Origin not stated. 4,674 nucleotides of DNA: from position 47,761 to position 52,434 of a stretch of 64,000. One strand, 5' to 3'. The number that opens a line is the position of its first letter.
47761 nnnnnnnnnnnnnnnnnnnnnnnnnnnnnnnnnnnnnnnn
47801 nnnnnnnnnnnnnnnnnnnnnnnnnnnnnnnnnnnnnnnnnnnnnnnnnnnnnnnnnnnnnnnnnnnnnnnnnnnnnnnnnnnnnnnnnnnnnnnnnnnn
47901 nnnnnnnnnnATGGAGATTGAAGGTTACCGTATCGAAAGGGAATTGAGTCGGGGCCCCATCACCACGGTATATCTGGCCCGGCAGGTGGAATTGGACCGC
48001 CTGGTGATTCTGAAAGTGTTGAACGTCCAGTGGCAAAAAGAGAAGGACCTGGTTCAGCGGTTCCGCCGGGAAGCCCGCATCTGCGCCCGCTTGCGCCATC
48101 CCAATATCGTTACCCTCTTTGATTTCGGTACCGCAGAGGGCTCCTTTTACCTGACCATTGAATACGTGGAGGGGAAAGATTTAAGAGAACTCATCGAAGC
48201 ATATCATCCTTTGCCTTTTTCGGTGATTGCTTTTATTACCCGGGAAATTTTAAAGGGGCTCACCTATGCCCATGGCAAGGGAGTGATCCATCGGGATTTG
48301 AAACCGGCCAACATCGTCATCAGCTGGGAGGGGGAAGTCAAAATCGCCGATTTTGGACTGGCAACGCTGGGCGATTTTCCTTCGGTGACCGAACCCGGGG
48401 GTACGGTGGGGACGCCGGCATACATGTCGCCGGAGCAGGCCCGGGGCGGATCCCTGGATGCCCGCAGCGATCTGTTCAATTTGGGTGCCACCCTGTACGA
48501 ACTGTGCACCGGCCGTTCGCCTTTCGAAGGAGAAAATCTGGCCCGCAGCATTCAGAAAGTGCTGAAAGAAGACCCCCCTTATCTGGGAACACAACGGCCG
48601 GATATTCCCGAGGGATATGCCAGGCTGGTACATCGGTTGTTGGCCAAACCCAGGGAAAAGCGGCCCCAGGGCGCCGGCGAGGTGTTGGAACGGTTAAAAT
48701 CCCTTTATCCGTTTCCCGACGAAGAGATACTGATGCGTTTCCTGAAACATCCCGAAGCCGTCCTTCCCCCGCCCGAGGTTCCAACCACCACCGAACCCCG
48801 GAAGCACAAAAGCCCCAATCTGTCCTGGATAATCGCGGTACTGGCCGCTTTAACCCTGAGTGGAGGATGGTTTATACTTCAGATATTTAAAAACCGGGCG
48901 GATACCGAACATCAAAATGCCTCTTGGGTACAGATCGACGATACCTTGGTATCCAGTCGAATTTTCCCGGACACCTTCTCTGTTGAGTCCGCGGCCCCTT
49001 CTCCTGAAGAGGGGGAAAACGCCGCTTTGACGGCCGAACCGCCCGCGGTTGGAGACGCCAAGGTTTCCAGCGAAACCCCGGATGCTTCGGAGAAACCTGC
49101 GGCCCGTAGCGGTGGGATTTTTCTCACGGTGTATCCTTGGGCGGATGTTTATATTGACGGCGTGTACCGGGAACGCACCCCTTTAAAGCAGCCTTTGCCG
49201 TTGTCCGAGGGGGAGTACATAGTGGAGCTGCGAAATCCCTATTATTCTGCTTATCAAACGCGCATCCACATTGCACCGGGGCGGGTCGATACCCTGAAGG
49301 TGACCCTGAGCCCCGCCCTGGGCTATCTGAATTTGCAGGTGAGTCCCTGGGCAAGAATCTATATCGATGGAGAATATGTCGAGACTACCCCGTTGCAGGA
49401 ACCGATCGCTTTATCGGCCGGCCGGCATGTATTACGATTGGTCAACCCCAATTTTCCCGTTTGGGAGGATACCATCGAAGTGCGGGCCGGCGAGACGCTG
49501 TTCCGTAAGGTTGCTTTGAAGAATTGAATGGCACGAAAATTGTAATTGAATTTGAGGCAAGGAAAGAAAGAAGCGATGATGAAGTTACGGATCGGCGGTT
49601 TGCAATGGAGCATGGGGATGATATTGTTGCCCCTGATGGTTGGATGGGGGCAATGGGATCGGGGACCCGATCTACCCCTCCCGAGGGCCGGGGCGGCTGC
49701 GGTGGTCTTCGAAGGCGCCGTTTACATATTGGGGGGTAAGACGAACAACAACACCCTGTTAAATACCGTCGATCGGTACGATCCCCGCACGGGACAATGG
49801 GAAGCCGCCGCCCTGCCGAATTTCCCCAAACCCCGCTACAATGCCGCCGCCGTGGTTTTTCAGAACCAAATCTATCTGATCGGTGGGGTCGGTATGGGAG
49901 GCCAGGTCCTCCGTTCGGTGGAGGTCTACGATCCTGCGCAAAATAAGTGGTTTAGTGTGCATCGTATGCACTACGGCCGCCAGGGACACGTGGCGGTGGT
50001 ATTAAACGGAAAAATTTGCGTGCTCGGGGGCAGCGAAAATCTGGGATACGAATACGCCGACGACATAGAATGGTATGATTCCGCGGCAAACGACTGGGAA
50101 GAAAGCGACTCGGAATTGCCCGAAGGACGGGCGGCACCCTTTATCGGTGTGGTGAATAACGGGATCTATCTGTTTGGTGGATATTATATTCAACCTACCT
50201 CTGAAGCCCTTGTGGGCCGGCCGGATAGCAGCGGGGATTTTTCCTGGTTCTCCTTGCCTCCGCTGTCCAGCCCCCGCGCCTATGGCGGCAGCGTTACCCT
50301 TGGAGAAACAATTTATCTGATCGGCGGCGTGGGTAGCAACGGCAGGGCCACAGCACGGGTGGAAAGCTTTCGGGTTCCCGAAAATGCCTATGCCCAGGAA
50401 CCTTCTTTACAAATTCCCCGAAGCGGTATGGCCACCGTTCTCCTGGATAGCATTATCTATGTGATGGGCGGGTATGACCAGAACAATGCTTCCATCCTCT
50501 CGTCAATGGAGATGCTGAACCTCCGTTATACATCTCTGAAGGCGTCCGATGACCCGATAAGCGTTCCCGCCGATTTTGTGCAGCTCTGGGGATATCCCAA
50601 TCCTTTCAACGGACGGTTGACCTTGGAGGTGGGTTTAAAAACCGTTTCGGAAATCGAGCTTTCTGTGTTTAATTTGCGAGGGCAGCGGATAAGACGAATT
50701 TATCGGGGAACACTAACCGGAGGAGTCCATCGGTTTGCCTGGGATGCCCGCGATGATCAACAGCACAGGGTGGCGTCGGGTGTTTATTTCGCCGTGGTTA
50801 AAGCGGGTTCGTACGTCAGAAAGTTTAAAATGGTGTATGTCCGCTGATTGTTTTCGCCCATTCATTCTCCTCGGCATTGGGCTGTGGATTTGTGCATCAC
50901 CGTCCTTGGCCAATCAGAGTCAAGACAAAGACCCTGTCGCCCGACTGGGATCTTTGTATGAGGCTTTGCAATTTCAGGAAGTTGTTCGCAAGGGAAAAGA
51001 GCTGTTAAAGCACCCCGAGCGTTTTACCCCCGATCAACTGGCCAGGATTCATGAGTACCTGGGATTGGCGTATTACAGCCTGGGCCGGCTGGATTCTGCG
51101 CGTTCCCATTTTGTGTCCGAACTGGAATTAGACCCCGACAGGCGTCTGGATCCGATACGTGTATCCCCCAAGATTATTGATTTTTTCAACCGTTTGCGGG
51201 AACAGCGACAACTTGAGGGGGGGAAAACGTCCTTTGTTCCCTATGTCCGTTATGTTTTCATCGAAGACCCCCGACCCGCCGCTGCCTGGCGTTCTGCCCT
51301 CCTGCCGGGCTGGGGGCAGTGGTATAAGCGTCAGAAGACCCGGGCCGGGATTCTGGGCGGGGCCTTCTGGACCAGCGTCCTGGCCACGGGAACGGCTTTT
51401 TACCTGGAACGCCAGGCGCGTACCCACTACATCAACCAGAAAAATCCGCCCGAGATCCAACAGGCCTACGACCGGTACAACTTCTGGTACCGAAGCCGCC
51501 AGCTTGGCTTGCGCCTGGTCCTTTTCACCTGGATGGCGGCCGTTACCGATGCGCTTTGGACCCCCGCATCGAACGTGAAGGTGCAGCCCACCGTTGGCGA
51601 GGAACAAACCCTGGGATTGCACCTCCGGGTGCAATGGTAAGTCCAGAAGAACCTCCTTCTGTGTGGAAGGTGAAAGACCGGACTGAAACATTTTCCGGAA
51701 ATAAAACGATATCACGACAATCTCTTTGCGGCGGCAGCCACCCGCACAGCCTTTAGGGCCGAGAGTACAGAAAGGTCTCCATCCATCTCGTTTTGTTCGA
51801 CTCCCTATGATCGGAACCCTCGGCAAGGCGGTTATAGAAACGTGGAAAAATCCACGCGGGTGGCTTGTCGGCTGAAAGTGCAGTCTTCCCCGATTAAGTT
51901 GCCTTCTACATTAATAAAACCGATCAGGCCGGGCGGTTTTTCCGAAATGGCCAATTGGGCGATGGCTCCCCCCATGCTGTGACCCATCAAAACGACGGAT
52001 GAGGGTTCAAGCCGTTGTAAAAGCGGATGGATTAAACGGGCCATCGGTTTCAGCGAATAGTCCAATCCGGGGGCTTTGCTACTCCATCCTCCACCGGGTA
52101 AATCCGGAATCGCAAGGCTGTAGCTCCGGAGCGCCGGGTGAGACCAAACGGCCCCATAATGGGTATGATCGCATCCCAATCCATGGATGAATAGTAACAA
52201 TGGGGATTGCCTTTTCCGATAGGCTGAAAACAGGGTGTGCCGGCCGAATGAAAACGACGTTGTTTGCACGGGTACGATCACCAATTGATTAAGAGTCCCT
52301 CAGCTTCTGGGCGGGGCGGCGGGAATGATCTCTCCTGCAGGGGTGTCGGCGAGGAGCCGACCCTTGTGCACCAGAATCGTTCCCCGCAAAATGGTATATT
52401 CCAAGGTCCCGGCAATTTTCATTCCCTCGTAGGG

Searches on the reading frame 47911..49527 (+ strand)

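Call 9: search_protein_families(library=ncbifam, proteins=[window:47911-49527:+], max_evalue=0.00001)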
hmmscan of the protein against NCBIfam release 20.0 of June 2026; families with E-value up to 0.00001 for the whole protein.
window:47911-49527:+ (538 aa): 18 families
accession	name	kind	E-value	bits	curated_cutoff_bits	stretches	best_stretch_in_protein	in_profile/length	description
NF033483.0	PknB_PASTA_kin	equivalog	3.2e-82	277.4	450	1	6-267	9-270/563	Stk1 family PASTA domain-containing Ser/Thr kinase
NF052427.1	StpK7MSMEG_1200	equivalog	1.1e-47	162.8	900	1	6-260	9-263/601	serine/threonine protein kinase StpK7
TIGR03903.1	TOMM_kin_cyc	equivalog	1.7e-44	152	705.75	1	31-263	5-245/1267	TOMM system kinase/cyclase fusion protein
NF047741.1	antiphage_MADS6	equivalog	2.6e-43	148.4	460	2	109-265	304-460/612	methylation-associated defense system protein kinase MAD6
NF009651.0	PRK13184.1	equivalog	5.4e-35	120.6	839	1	4-260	2-285/932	serine/threonine-protein kinase PknD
NF053615.1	SerThrKinAfsKStmc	equivalog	3.5e-28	98.7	1300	1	11-251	20-254/809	protein serine/threonine kinase AfsK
NF038150.1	lanthi_synth_IV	equivalog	3.3e-27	95.2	650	1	6-267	191-458/851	class IV lanthionine synthetase LanL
NF033442.0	BREX_PglW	equivalog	1.4e-19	69.4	990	1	4-210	512-715/1391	BREX system serine/threonine kinase PglW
NF038151.1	lanthi_synth_III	equivalog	1.3e-16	60.3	575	1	6-199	222-423/833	class III lanthionine synthetase LanKC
NF011464.0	PRK14879.1-7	equivalog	9.9e-10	38.5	246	1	48-154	50-152/221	Kae1-associated kinase Bud32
TIGR03724.2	arch_bud32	equivalog_domain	2.1e-09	37.1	125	1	49-153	38-133/193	KEOPS complex kinase/ATPase Bud32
NF043056.1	T4SS_LegK1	equivalog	2.1e-09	36.5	550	1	69-197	144-282/516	Dot/Icm T4SS effector kinase LegK1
NF011463.0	PRK14879.1-4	equivalog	1.4e-08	34.4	188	1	48-153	62-162/237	Kae1-associated kinase Bud32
NF058632.1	SerThrKinPrkT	equivalog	2.5e-08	33.3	280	1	5-148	22-162/322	serine/threonine protein kinase PrkT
NF007174.0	PRK09605.1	equivalog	8.3e-07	27.8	447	1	48-153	380-475/535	bifunctional N(6)-L-threonylcarbamoyladenine synthase/serine/threonine protein kinase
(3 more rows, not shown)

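Call 10: search_protein_families(library=pfam, proteins=[window:47911-49527:+], max_evalue=0.0001)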
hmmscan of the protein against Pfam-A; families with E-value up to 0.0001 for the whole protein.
window:47911-49527:+ (538 aa): 4 families
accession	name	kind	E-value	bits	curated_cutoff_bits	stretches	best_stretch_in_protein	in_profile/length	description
PF00069.31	Pkinase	-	7.1e-51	173.6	31.7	1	6-253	1-253/263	Protein kinase domain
PF07714.23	PK_Tyr_Ser-Thr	-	4.4e-32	111.8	23.1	1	8-253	3-250/258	Protein tyrosine and serine/threonine kinase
PF08308.17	PEGA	-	4.4e-16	59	20.8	2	481-537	13-68/71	PEGA domain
PF01636.29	APH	-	4.6e-05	23.7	23.2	0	122-155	167-201/239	Phosphotransferase enzyme family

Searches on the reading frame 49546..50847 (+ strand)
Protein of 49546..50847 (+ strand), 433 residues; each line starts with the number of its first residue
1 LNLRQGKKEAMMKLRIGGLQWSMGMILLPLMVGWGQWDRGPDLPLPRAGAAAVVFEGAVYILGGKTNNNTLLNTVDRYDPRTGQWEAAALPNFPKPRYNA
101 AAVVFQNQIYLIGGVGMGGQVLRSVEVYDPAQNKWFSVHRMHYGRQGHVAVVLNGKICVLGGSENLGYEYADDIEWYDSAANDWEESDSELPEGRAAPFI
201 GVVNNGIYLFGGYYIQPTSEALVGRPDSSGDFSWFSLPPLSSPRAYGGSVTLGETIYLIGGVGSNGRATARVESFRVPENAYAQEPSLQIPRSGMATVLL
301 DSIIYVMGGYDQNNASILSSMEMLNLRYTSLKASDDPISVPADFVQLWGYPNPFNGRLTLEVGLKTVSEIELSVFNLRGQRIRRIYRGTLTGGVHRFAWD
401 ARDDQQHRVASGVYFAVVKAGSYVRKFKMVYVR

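Call 9: search_protein_families(library=ncbifam, proteins=[window:49546-50847:+], max_evalue=0.00001)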
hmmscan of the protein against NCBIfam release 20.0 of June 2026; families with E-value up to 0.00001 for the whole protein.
window:49546-50847:+ (433 aa): 4 families
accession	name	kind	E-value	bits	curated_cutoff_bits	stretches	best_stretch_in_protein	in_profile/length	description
NF010730.0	PRK14131.1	subfamily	3.7e-20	72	416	1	92-165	77-158/384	N-acetylneuraminate epimerase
TIGR03547.1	muta_rot_YjhT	subfamily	7.5e-20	71.3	256.35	1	90-178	46-143/346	YjhT family mutarotase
TIGR03548.1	mutarot_permut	subfamily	1.9e-15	56.9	243.2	1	41-141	108-204/323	cyclically-permuted mutarotase family protein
TIGR04183.1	Por_Secre_tail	domain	3.5e-08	33.3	23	1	350-430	2-70/72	T9SS type A sorting domain-containing protein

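Call 10: search_protein_families(library=pfam, proteins=[window:49546-50847:+], max_evalue=0.0001)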
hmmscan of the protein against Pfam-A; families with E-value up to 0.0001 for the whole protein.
window:49546-50847:+ (433 aa): 12 families
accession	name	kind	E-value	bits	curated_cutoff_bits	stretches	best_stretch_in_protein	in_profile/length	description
PF01344.31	Kelch_1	-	1.2e-49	165.8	20.1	4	96-136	1-40/46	Kelch motif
PF07646.21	Kelch_2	-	2.7e-34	115.8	21.3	2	96-141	1-47/48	Kelch motif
PF25210.1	Kelch_FKB95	-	9.6e-33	114.4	70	3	90-208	26-145/268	FKB95, Kelch-repeats domain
PF13964.12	Kelch_6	-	1.2e-32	111.2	25.3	2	46-97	1-50/50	Kelch motif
PF24681.1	Kelch_KLHDC2_KLHL20_DRC7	-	1.4e-32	113.2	50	1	37-212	41-221/221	KLHDC2/KLHL20/DRC7 Kelch-repeats domain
PF13418.12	Kelch_4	-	8.6e-28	96.5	21.6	1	46-86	1-42/49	Galactose oxidase, central domain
PF24981.1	Beta-prop_ATRN-LZTR1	-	9e-26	91.2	50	1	59-312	1-282/289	Attractin/LZTR1 beta-propeller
PF13415.12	Kelch_3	-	2.2e-21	75.9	22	1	59-105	4-48/48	Galactose oxidase, central domain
PF24996.1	NANM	-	2.6e-21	76.3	45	2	36-115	42-125/350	N-acetylneuraminate epimerase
PF13860.13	FlgD_ig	-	2.2e-08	34.4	27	1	365-420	20-75/79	FlgD Ig-like domain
PF13854.13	Kelch_HCF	-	3.5e-06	26.9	113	0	93-212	14-139/345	Host cell factor, Kelch-repeats domain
PF18962.6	Por_Secre_tail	-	3e-05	24.6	27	0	350-426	2-72/75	Secretion system C-terminal sorting domain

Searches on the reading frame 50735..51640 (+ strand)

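Call 9: search_protein_families(library=ncbifam, proteins=[window:50735-51640:+], max_evalue=0.00001)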
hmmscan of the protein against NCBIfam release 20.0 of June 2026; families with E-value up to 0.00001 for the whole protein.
window:50735-51640:+ (301 aa): 0 families

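Call 10: search_protein_families(library=pfam, proteins=[window:50735-51640:+], max_evalue=0.0001)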
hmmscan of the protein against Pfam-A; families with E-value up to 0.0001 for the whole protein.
window:50735-51640:+ (301 aa): 2 families
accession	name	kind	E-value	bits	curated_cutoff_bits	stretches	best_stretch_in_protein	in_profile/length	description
PF18935.5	DUF5683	-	1.6e-06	28.7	26.7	1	182-273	7-109/151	Family of unknown function (DUF5683)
PF07719.23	TPR_2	-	5.6e-05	23.4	27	0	103-135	1-33/34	Tetratricopeptide repeat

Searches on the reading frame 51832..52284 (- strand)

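Call 9: search_protein_families(library=ncbifam, proteins=[window:51832-52284:-], max_evalue=0.00001)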
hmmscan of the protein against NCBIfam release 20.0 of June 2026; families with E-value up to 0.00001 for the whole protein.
window:51832-52284:- (150 aa): 11 families
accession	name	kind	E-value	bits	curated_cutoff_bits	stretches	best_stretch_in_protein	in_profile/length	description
NF011457.0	PRK14875.1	equivalog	2e-13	50.1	307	1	27-117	132-220/372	acetoin dehydrogenase dihydrolipoyllysine-residue acetyltransferase subunit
TIGR03056.1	bchO_mg_che_rel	equivalog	5.5e-12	45.3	172.55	1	26-113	27-114/278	alpha/beta fold hydrolase BchO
NF008340.0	PRK11126.1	equivalog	5.2e-10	39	261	1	22-140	9-123/255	2-succinyl-6-hydroxy-2,4-cyclohexadiene-1-carboxylate synthase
TIGR02427.1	protocat_pcaD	equivalog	6.5e-10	38.8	255.85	1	24-115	9-99/251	3-oxoadipate enol-lactonase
TIGR03695.1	menH_SHCHC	equivalog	3.8e-09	36.3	208.55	1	27-124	2-100/252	2-succinyl-6-hydroxy-2,4-cyclohexadiene-1-carboxylate synthase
NF051488.1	bifunc_PcaDC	exception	1.6e-08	34.1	390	1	25-117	10-100/375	bifunctional 3-oxoadipate enol-lactonase/4-carboxymuconolactone decarboxylase PcaDC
NF058580.1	lipase_V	equivalog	1.4e-07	31.4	300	1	22-112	20-107/230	EstV family lipase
TIGR03611.1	RutD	equivalog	3.6e-07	29.8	238.5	1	21-114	7-100/258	pyrimidine utilization protein D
NF050089.1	i_nPHAscl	equivalog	8.3e-07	28.3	300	1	21-116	10-105/288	intracellular short-chain-length polyhydroxyalkanoate depolymerase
NF051487.1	bifunc_PcaCD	exception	3e-06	26.6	430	1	27-113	172-257/413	bifunctional 4-carboxymuconolactone decarboxylase/3-oxoadipate enol-lactonase PcaCD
NF007954.0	PRK10673.1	equivalog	4e-06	26.3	399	1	24-115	14-100/255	esterase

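Call 10: search_protein_families(library=pfam, proteins=[window:51832-52284:-], max_evalue=0.0001)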
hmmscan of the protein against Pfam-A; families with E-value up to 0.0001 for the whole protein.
window:51832-52284:- (150 aa): 4 families
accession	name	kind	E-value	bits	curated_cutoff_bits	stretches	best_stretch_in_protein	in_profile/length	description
PF00561.26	Abhydrolase_1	-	7.9e-14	52.3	25.8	1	28-118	1-92/245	alpha/beta hydrolase fold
PF12697.13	Abhydrolase_6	-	5.6e-10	40.7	26.3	1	30-113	1-84/217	Alpha/beta hydrolase family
PF12146.15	Hydrolase_4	-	5.4e-09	36.1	27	1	29-124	6-105/239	Serine aminopeptidase, S33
PF07819.20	PGAP1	-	1.1e-05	25.8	24.3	1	90-115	86-111/233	PGAP1-like alpha/beta domain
